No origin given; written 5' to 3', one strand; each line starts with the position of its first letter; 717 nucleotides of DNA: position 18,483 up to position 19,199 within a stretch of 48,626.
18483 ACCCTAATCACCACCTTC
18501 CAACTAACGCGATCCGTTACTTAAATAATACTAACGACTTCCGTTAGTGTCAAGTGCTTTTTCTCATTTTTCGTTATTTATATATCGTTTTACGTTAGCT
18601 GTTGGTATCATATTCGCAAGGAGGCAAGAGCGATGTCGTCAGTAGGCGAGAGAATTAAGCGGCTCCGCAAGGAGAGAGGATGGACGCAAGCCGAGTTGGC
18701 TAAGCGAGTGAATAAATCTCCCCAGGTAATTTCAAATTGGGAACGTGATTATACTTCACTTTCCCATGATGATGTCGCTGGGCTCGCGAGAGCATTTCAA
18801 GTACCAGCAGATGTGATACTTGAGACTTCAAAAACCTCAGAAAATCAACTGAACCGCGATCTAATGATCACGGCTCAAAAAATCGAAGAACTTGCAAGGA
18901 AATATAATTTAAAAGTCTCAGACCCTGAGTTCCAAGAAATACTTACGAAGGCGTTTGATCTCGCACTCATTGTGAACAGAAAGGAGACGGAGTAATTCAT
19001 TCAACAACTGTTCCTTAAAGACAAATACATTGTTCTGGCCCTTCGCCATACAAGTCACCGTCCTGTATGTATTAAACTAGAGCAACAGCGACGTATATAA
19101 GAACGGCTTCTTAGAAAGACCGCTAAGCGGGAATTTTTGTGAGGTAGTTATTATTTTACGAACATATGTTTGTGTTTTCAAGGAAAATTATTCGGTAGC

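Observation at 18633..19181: LexA-boxed near-consensus promoter downstream of cI fires antisense through a non-cleavable repressor gene toward the lytic operon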

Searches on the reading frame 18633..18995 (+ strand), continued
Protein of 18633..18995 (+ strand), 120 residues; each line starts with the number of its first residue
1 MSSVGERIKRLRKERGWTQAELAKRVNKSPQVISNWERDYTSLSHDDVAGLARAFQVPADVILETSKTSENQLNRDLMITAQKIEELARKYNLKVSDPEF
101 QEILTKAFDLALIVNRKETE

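Call 56: get_annotated_region(hit=H3, flank=2500)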
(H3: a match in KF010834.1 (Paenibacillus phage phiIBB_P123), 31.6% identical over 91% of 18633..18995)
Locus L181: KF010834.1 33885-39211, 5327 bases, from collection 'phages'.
description: Paenibacillus phage phiIBB_Pl23, complete genome.
organism: Paenibacillus phage phiIBB_P123 (NCBI taxid 1337877)
taxonomy: Viruses; Duplodnaviria; Heunggongvirae; Uroviricota; Caudoviricetes; Fernvirus; Fernvirus P123
host: Paenibacillus larvae H23; source: bee hive; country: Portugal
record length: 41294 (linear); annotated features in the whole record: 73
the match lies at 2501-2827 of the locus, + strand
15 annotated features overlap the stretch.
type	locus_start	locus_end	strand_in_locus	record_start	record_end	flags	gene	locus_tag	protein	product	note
CDS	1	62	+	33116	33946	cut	-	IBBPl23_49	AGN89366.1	hypothetical protein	-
CDS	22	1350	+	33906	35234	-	-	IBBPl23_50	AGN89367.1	replicative DNA helicase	protein motif: DnaB[pfam00772], DnaB helicase; DnaB_C[pfam03796], DnaB helicase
CDS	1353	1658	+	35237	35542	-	-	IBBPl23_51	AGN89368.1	hypothetical protein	-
CDS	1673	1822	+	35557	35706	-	-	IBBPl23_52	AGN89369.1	hypothetical protein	-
CDS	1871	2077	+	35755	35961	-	-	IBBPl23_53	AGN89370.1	hypothetical protein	-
CDS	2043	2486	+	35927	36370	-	-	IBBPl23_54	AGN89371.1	hypothetical protein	protein motif: YopX[pfam09643], YopX protein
CDS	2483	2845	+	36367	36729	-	-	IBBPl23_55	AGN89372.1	transcriptional regulator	protein motif: HTH_19[pfam12844], Helix-turn-helix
CDS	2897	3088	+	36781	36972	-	-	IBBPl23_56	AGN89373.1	hypothetical protein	-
CDS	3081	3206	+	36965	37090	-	-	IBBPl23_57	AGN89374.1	hypothetical protein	-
CDS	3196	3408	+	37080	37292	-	-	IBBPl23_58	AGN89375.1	hypothetical protein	-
CDS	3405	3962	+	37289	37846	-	-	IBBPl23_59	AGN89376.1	RuvC-like protein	protein motif: RuvC[pfam02075], Crossover junction endodeoxyribonuclease RuvC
CDS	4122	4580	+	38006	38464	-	-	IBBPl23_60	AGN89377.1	hypothetical protein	-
CDS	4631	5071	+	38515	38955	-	-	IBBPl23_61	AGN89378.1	ArpU family phage transcriptional regulator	-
regulatory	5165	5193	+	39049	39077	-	-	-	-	terminator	rho-independent terminator; discovered using ARNold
CDS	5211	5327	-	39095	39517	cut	-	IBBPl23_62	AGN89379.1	hypothetical protein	-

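Call 68: predict_structure(alignment_id=A2)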
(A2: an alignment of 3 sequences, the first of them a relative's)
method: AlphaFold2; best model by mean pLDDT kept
length: 120 residues; sequences in the alignment: 3
mean_pLDDT: 78.6   pTM: 0.50
mean pLDDT of the five models: 78.6, 77.8, 76.0, 75.4, 75.4
residues with pLDDT >= 90: 42; 70-90: 51; 50-70: 17; < 50: 10
segments of 3 or more residues with pLDDT < 50: 66-69, 115-120
pLDDT, mean of each block of 10 residues (from residue 1): 83 94 94 91 87 90 59 67 77 75 75 51
secondary structure, 60 per line:
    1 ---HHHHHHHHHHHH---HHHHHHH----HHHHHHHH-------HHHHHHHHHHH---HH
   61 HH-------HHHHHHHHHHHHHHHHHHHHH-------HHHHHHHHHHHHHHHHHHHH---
elements in order: H4-15 H19-25 H30-37 H45-55 H59-62 H70-90 H98-117

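Call 82: search_protein_families(library=phrogs, proteins=[window:18633-18995:+], max_evalue=0.001)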
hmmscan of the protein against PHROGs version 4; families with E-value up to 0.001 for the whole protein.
window:18633-18995:+ (120 aa): 22 families
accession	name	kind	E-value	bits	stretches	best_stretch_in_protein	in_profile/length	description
phrog_8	-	transcription regulation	1.9e-18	68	1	1-91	74-180/346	transcriptional regulator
phrog_3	-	transcription regulation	4.7e-13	50.7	1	3-77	88-167/430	transcriptional repressor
phrog_2439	-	transcription regulation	6.2e-13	49.4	1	4-70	8-74/367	transcriptional regulator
phrog_4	-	transcription regulation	4.1e-12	46.8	1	2-70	135-199/400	transcriptional repressor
phrog_2967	-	transcription regulation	4.4e-12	47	1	4-91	11-90/225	transcriptional regulator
phrog_5823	-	transcription regulation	1.5e-11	45.1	1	2-63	5-67/404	transcriptional regulator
phrog_1373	-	transcription regulation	6.2e-11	43.5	1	4-81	64-142/166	transcriptional regulator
phrog_2328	-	transcription regulation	3.3e-10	40.9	1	2-60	14-72/128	transcriptional repressor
phrog_1994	-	DNA, RNA and nucleotide metabolism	1.5e-08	35.8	1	6-101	2-91/170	DNA binding protein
phrog_7950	-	transcription regulation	1.6e-07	32.3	1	6-47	10-51/68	transcriptional repressor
phrog_2104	-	unknown function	2.7e-07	31.7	1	6-41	42-77/103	-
phrog_18068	-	unknown function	9.9e-07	29.8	1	6-68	15-77/184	-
phrog_1033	-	DNA, RNA and nucleotide metabolism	7.5e-05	23.7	1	8-92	145-204/334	ParB-like partition protein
phrog_4779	-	transcription regulation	0.00016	23.1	1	6-84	5-82/98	transcriptional regulator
phrog_4836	-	transcription regulation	0.00017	22.2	1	3-53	75-125/194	CII-like regulator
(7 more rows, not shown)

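Call 98: fold_search(model_id=the predicted structure, library=pdb)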
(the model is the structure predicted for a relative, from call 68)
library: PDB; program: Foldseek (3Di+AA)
matches with E <= 10: 594; with E <= 0.001: 6
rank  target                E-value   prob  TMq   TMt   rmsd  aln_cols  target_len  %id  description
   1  3jxb_C                1.7e-04  1.00  0.52  0.91   0.8        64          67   36  Crystal structure of the P22 c2 repressor protein in complex with synthetic operator 9C (released 2010-01-19)
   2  9a7f_A                3.2e-04  1.00  0.51  0.45  13.6       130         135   24  Integrative model of RGHR-DLDH1 by crosslinking MS and deep learning (released 2024-09-18)
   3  2r1j_L                4.4e-04  1.00  0.52  0.92   0.9        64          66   36  Crystal Structure of the P22 c2 Repressor protein in complex with the synthetic operator 9T (released 2008-04-29)
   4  3jxb_D                6.0e-04  1.00  0.51  0.92   0.8        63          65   36  Crystal structure of the P22 c2 repressor protein in complex with synthetic operator 9C (released 2010-01-19)
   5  7t8i_A                7.0e-04  1.00  0.50  0.89   1.5        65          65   34  Crystal structure of the ImmR transcriptional regulator DNA-binding domain of Bacillus subtilis (released 2022-03-16)
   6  1b0n_A                7.8e-04  1.00  0.49  0.57  11.3       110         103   27  SINR PROTEIN/SINI PROTEIN COMPLEX (released 1999-01-13)
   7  6h49                  1.1e-03  1.00  0.48  0.41  12.3       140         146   20  A polyamorous repressor: deciphering the evolutionary strategy used by the phage-inducible chromosomal islands to spread (released 2019-08-28)
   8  7t5u                  1.2e-03  1.00  0.49  0.85   2.1        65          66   29  Structure of E. coli MS115-1 CapH N-terminal domain (released 2022-09-14)
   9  1adr_MODEL_1_A        1.4e-03  1.00  0.51  0.79   1.4        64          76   36  DETERMINATION OF THE NUCLEAR MAGNETIC RESONANCE STRUCTURE OF THE DNA-BINDING DOMAIN OF THE P22 C2 REPRESSOR (1 (released 1994-01-31)
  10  3f51_A                1.4e-03  1.00  0.48  0.61  10.3        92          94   21  Crystal Structure of the clp gene regulator ClgR from Corynebacterium glutamicum (released 2008-11-18)
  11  6jq1_A                1.7e-03  1.00  0.51  0.47   1.7        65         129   29  Crystal Structure of DdrO from Deinococcus geothermalis (released 2019-08-28)
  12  1sq8_MODEL_1_A        1.9e-03  1.00  0.48  0.87   1.3        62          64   35  a variant 434 repressor DNA binding domain devoid of hydroxyl groups, NMR, 20 STRUCTURES (released 2004-07-20)
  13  3u3w_A                1.9e-03  1.00  0.46  0.21  12.2       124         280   24  Crystal Structure of Bacillus thuringiensis PlcR in complex with the peptide PapR7 and DNA (released 2013-01-09)
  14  2b5a_B                2.0e-03  1.00  0.47  0.75   1.0        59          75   27  C.BclI, Control Element of the BclI Restriction-Modification System (released 2006-01-03)
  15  6jq1_B                2.0e-03  1.00  0.50  0.46   1.6        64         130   30  Crystal Structure of DdrO from Deinococcus geothermalis (released 2019-08-28)
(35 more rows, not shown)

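Call 99: search_solved_structures(query=window:18633-18995:+, max_evalue=0.01, show_alignments=3)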
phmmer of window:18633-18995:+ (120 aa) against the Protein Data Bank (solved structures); distinct sequences matched with E-value up to 0.01: 19.
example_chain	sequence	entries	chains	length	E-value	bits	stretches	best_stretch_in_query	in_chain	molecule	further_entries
7t8i_A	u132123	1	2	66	1.5e-07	34.6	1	3-63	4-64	Phage element (ICEBs1)transcriptional regulator (Xre family)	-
9sf2_A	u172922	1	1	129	5e-06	29.8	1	3-102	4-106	Transcriptional regulator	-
1adr_A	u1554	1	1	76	5.4e-06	29.7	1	4-67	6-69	P22 C2 REPRESSOR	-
3jxb_C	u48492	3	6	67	1.1e-05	28.7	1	4-64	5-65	Repressor protein C2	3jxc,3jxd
2r1j_L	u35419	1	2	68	1.1e-05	28.7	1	4-64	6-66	Repressor protein C2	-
4z5h_A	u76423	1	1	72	0.00015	25.1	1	5-40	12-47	Antitoxin HipB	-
4yg4_A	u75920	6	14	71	0.00038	23.8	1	5-40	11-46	Antitoxin HipB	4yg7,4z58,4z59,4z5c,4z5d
4yg1_A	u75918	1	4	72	0.00039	23.7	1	5-39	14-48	Antitoxin HipB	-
5k98_B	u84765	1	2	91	0.00047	23.4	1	6-41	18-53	Antitoxin HipB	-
2wiu_B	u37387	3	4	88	0.00051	23.3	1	6-40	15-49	HTH-TYPE TRANSCRIPTIONAL REGULATOR HIPB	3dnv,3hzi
1x57_A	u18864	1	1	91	0.00077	22.8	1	3-50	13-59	Endothelial differentiation-related factor 1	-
6zvh_i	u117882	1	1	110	0.00085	22.6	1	3-49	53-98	Endothelial differentiation-related factor 1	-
9b0q_CH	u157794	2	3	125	0.0011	22.3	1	3-50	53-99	Endothelial differentiation-related factor 1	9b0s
1b0n_A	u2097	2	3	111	0.0011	22.3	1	4-102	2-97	PROTEIN (SINR PROTEIN) | HTH-TYPE TRANSCRIPTIONAL REGULATOR SINR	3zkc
9p73_CH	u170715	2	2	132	0.0012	22.1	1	3-49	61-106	Endothelial differentiation-related factor 1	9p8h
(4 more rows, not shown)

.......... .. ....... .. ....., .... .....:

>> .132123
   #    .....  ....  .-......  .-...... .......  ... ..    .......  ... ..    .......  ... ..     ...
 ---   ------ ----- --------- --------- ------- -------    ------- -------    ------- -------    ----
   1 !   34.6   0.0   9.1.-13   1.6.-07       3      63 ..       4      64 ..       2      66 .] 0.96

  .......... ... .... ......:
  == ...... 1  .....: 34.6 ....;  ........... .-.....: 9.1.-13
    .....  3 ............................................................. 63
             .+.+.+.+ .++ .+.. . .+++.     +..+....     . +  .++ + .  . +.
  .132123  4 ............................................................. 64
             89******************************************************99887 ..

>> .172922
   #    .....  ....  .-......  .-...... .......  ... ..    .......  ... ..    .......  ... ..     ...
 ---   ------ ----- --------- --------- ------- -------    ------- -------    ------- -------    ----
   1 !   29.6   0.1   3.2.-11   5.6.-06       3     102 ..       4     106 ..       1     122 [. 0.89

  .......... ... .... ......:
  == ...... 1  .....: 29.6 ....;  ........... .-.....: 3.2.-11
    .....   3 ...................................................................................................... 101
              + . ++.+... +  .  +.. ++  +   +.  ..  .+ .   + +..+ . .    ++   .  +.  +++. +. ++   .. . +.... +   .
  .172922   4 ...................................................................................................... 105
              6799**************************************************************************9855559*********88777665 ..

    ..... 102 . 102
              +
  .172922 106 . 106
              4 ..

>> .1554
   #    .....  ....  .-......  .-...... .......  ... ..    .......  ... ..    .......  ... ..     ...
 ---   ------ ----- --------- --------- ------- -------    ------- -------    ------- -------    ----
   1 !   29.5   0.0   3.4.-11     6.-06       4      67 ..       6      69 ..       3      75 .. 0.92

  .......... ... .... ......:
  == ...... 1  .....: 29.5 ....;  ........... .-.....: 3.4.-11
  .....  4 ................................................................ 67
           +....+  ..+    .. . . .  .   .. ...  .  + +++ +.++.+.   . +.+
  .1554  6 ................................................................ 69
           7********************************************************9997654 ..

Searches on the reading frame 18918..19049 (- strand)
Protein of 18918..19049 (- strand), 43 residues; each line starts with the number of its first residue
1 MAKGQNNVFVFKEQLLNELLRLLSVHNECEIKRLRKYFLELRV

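Call 7: search_protein_families(library=pfam, proteins=[window:18918-19049:-], max_evalue=0.1)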
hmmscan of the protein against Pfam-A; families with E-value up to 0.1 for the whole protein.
window:18918-19049:- (43 aa): 0 families

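Call 65: predict_structure(protein=window:18918-19049:-)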
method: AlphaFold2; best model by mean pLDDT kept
length: 43 residues; sequences in the alignment: 1
mean_pLDDT: 80.1   pTM: 0.46
mean pLDDT of the five models: 80.1, 79.6, 74.8, 74.5, 73.8
residues with pLDDT >= 90: 2; 70-90: 33; 50-70: 8; < 50: 0
segments of 3 or more residues with pLDDT < 50: none
pLDDT, mean of each block of 10 residues (from residue 1): 69 88 78 87 75
secondary structure, 60 per line:
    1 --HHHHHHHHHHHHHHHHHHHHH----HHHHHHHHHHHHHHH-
elements in order: H3-23 H28-42

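Call 82: search_protein_families(library=phrogs, proteins=[window:18918-19049:-], max_evalue=0.001)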
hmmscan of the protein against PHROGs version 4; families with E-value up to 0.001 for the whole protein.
window:18918-19049:- (43 aa): 0 families

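Call 85: search_protein_representatives(protein=window:18918-19049:-)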
Query: 43 residues. Proteins with E-value up to 0.001 (for the whole library): 2; up to 1e-10: 1; up to 1e-30: 0. The best 2 are listed.
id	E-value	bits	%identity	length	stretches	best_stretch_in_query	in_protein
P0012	4.1e-20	84.2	100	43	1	1-43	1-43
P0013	2.9e-05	39.0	35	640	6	5-34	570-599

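Call 100: search_solved_structures(query=window:18921-19049:-, max_evalue=10, show_alignments=2)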
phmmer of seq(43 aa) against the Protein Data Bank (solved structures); distinct sequences matched with E-value up to 10: 1.
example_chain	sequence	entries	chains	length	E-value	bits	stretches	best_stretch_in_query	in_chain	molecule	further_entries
9ygm_Lc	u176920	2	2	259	9.6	9.9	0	4-33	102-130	60S ribosomal protein uL30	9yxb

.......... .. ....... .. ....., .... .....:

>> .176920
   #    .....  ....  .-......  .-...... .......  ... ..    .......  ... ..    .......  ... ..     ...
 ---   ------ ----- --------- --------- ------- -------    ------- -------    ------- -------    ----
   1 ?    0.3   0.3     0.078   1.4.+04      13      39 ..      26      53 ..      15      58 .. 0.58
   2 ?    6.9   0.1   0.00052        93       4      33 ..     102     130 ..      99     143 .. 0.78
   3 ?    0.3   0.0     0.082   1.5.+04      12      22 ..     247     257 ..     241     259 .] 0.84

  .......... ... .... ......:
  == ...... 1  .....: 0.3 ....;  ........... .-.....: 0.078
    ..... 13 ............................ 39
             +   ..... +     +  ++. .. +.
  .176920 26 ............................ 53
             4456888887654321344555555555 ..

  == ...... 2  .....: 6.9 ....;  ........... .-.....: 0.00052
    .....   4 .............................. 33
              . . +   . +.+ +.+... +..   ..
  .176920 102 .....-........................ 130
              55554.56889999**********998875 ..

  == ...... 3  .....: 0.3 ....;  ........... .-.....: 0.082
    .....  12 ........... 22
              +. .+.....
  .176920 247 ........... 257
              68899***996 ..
